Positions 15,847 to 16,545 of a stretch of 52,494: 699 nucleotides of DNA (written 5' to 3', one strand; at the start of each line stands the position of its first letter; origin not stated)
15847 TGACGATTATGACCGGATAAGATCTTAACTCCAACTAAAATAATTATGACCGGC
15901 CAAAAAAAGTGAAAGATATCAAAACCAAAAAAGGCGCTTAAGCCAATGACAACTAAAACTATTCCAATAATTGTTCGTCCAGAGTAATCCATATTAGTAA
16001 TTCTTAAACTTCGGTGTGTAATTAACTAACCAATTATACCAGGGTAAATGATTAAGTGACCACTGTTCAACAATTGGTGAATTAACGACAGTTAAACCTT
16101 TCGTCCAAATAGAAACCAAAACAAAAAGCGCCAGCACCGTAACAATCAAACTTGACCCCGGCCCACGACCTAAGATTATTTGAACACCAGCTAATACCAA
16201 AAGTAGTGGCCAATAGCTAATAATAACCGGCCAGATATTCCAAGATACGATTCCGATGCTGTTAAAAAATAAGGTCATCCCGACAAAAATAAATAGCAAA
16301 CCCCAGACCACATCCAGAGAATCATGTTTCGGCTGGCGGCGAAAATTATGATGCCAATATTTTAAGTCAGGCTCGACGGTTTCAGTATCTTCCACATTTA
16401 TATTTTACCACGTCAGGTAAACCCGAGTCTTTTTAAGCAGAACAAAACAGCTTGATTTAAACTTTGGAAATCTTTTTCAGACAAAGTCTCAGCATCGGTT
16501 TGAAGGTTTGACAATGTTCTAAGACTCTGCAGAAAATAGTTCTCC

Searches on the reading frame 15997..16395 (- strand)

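Call 56: search_protein_families(library=pfam, proteins=[window:15997-16395:-], max_evalue=0.001)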
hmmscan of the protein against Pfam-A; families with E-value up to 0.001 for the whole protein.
window:15997-16395:- (133 aa): 2 families
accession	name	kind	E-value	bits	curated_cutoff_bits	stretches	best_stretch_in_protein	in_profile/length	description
PF22570.1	LiaF-TM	-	7.1e-09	36.8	27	1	30-94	1-65/98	LiaF transmembrane domain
PF18917.5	LiaI-LiaF-like_TM1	-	9.9e-06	26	27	1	29-74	1-42/42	LiaI-LiaF-like transmembrane region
